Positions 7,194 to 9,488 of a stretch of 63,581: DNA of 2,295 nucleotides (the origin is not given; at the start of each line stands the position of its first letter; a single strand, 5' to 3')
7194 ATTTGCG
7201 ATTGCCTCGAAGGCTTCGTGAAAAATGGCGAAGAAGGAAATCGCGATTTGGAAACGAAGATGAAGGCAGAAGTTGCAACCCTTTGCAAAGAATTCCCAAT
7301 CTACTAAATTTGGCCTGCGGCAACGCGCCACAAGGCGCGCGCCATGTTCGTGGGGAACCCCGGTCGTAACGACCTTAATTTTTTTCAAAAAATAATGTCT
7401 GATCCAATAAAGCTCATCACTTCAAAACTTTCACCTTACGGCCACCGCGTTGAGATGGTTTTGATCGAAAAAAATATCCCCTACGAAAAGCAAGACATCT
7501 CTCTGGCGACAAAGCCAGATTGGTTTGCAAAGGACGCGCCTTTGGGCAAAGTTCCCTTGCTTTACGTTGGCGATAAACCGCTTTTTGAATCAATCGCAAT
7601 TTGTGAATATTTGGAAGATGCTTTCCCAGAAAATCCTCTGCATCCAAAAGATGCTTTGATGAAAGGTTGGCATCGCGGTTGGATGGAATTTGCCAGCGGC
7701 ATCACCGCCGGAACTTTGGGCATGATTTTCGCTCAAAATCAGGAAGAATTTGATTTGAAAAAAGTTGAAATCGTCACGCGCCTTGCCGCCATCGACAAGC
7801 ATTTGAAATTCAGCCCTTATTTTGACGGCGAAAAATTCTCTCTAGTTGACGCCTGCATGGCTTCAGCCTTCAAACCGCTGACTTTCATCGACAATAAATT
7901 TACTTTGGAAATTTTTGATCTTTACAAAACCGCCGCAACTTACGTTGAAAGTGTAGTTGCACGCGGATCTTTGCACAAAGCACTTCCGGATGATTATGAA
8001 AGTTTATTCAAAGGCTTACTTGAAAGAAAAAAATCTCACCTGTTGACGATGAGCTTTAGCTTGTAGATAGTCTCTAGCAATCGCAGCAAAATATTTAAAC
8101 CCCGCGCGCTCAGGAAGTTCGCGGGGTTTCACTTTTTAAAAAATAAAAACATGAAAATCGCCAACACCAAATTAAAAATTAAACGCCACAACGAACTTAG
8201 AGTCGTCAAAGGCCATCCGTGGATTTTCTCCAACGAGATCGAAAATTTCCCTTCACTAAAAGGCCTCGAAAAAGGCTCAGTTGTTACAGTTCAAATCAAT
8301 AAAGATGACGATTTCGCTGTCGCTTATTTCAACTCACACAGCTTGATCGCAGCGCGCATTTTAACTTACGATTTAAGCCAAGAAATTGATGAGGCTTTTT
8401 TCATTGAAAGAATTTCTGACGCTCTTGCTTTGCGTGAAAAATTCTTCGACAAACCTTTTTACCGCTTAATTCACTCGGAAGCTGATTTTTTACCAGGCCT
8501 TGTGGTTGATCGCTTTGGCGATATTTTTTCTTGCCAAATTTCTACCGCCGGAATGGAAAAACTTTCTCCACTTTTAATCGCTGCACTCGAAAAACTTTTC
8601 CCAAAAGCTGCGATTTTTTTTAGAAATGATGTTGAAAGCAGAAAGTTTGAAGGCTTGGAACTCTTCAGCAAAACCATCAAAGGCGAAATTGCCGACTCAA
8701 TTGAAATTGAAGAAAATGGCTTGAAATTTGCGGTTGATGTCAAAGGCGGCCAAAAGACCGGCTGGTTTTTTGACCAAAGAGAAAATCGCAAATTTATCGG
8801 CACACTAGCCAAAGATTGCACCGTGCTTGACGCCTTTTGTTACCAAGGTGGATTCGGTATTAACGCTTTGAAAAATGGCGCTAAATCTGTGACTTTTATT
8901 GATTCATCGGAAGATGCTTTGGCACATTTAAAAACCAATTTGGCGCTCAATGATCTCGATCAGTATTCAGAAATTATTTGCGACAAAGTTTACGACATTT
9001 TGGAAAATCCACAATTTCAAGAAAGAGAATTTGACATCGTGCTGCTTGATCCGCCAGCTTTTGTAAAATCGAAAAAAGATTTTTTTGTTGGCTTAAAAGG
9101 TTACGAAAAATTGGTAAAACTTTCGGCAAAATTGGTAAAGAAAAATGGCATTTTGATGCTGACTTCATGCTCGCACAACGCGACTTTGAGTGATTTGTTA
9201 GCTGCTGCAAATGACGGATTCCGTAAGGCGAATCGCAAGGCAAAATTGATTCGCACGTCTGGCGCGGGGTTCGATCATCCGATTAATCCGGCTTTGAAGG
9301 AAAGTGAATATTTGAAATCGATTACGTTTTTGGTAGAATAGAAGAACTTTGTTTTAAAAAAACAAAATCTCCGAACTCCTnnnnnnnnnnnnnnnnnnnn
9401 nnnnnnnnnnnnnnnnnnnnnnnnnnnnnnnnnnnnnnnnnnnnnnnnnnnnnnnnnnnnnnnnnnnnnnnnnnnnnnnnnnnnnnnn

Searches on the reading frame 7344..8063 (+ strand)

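Call 53: search_protein_families(library=pfam, proteins=[window:7344-8063:+], max_evalue=0.000001)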
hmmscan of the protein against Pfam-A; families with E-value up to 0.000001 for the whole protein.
window:7344-8063:+ (240 aa): 3 families
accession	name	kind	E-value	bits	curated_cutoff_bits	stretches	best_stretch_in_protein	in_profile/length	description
PF13417.12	GST_N_3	-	7.6e-18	65.1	22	1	24-98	1-75/75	Glutathione S-transferase, N-terminal domain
PF13409.12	GST_N_2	-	9.2e-18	65.1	25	1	30-92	2-69/70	Glutathione S-transferase, N-terminal domain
PF02798.26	GST_N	-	2.1e-14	54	20.9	1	30-91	11-75/76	Glutathione S-transferase, N-terminal domain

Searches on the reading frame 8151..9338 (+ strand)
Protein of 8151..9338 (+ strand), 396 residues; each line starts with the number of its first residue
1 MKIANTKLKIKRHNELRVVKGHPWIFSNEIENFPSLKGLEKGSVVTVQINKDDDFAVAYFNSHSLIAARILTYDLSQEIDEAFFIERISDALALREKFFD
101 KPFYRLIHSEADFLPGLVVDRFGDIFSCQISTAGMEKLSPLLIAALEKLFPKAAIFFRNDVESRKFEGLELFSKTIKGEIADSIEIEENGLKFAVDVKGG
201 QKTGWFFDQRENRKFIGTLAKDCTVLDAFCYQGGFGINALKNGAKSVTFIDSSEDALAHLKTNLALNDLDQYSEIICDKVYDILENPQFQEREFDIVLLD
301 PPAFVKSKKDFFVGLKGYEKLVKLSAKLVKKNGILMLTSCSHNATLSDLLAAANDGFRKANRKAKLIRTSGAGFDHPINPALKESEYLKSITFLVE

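Call 53: search_protein_families(library=pfam, proteins=[window:8151-9338:+], max_evalue=0.000001)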
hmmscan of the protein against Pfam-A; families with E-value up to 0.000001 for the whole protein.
window:8151-9338:+ (396 aa): 5 families
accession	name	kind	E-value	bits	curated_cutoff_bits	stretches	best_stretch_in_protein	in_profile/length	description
PF10672.15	Methyltrans_SAM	-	5e-20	72.4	27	1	173-350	75-248/286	S-adenosylmethionine-dependent methyltransferase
PF17785.7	PUA_3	-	7.6e-15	54.9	22.6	1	8-72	1-63/64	PUA-like domain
PF03602.21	Cons_hypoth95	-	5e-13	49.5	24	1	220-308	40-127/182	Conserved hypothetical protein 95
PF05175.20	MTS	-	6.8e-08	32.8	23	1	220-343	28-144/170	Methyltransferase small domain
PF13847.12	Methyltransf_31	-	1.5e-07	31.6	27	1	221-356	3-125/145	Methyltransferase domain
